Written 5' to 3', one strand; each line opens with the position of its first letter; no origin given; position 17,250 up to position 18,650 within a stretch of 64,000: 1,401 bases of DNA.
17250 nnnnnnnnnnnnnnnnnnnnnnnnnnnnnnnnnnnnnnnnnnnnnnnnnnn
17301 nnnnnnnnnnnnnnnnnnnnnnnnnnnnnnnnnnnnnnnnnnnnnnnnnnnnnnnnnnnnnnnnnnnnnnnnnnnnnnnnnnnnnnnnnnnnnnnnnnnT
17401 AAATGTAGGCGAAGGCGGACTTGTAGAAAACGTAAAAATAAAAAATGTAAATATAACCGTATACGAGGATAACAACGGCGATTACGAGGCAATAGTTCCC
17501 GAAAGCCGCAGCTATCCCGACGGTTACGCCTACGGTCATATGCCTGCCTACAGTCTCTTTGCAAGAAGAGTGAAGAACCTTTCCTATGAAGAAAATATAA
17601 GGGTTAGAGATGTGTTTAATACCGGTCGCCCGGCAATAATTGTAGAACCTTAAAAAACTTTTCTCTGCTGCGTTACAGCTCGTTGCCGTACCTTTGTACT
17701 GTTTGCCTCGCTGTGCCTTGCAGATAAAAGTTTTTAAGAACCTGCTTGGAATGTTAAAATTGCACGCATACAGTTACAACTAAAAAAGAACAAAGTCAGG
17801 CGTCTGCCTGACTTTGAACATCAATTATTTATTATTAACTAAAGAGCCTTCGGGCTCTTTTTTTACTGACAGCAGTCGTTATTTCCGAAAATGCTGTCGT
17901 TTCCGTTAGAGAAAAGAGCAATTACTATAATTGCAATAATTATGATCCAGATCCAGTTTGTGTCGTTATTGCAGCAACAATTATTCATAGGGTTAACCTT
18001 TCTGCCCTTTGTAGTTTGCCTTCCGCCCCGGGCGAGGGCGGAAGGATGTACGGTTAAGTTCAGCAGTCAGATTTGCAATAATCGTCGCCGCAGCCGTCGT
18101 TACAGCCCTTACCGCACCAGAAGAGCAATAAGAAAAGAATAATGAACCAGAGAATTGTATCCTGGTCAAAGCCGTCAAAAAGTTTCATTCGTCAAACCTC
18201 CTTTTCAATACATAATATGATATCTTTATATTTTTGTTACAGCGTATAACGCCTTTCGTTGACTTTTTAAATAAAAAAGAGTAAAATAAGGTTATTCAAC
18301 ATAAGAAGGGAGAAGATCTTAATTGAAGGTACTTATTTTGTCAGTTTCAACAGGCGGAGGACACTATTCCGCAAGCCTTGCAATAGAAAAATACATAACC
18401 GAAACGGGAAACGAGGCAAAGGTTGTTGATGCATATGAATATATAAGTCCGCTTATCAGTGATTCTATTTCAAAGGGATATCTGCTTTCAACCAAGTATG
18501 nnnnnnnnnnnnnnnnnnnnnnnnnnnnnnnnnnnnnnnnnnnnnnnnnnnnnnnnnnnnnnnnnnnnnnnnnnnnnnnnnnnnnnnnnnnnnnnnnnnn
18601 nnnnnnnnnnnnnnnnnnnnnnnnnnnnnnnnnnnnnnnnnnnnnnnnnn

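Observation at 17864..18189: Two unannotated tandem genes for ~41-aa Cys-rich hydrophobic peptides separated by a GC-rich hairpin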

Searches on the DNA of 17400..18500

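Call 6: search_rna_families(source=window, start=17400, end=18500, threshold=evalue, max_evalue=1)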
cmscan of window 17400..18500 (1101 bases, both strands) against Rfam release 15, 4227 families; matches with E-value up to 1: 2.
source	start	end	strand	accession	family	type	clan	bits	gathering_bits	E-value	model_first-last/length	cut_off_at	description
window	17832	17953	-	RF02084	STnc130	Gene; sRNA;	-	26.1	55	0.19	1-135/135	no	Enterobacteria sRNA STnc130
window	17794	17864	+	RF02610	BSR0709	Gene; sRNA;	-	25.1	382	9.1e-05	245-312/318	no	Brucella sRNA 0709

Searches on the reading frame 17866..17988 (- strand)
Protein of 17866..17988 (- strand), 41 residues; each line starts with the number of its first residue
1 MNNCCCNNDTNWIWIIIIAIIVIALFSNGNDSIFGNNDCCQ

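Call 3: search_protein_families(library=ncbifam, proteins=[window:17866-17988:-], max_evalue=10)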
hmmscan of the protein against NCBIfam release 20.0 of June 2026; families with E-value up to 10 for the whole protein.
seq(41 aa): 1 family
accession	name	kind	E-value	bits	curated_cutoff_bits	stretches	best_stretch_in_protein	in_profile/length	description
TIGR03024.1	arch_PEF_CTERM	domain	0.15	12.3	23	1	13-26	7-20/25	PEF-CTERM sorting domain-containing protein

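Call 4: search_protein_families(library=pfam, proteins=[window:17866-17988:-], max_evalue=10)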
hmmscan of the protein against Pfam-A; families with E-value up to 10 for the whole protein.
seq(41 aa): 1 family
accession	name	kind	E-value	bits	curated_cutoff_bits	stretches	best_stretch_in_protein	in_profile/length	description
PF06480.20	FtsH_ext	-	0.22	12.2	25.5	1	12-28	2-18/103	FtsH Extracellular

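Call 8: find_homologous_proteins(query=window:17866-17988:-, max_evalue=10)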
Query seq(41 aa): no candidate shares three 5-residue words with the query. No homologue found.

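Call 41: find_homologous_proteins(query=A3, max_evalue=0.1)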
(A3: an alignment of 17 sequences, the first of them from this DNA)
Query A3 (17 sequences) (41 aa, profile of the alignment): 21 proteins with E <= 0.1 among 8000 candidates.
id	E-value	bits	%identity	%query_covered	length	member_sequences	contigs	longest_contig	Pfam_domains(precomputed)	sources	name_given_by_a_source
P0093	2.0e-12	65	48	56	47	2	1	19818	-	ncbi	-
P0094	3.7e-12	64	-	-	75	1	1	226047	-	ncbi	-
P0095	1.2e-8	53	100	12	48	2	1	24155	-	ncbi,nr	ncbi:MAG: hypothetical protein IKW04_04105 [Clostridia bacterium]|nr:hypothetical protein [Clostridi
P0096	1.8e-5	42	-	-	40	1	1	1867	-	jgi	jgi:hypothetical protein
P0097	1.1e-4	40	-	-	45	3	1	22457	-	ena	-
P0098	4.7e-3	35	-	-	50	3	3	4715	-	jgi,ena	-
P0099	4.8e-3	35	-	-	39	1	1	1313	-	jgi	jgi:hypothetical protein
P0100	6.2e-3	34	-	-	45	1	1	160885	-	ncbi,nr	ncbi:MAG: hypothetical protein N3B21_11490 [Clostridia bacterium]|nr:hypothetical protein [Clostridi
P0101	6.6e-3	34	-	-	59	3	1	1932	-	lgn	-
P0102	9.3e-3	34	-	-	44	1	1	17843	-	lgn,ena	-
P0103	1.2e-2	33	50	15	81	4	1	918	-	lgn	-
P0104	1.3e-2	33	50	20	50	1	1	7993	-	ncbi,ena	-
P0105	1.7e-2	33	44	61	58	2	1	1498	-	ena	-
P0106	1.8e-2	33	-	-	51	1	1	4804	-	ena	-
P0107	1.9e-2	33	-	-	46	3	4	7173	-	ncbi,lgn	-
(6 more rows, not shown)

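Call 65: search_protein_families(library=ncbifam, alignment_id=A3, max_evalue=10)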
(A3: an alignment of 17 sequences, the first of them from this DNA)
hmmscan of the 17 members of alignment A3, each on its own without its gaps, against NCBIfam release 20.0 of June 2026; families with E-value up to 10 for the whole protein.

A. member 1, seq(41 aa): 1 family
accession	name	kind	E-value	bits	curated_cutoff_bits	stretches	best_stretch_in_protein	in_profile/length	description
TIGR03024.1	arch_PEF_CTERM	domain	0.15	12.3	23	1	13-26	7-20/25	PEF-CTERM sorting domain-containing protein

B. families by the number of members that match (of 17 scanned): 5 families
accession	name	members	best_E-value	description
TIGR03024.1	arch_PEF_CTERM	3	0.0029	PEF-CTERM sorting domain-containing protein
TIGR01411.1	tatAE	3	1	twin-arginine translocase TatA/TatE family subunit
NF047754.1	LRR20_Nterm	2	0.53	E-cadherin-binding leucine-rich repeat protein LRR20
NF001940.0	PRK00720.1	1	0.27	twin-arginine translocase TatA/TatE family subunit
NF033821.0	YoaK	1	2.5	YoaK family small membrane protein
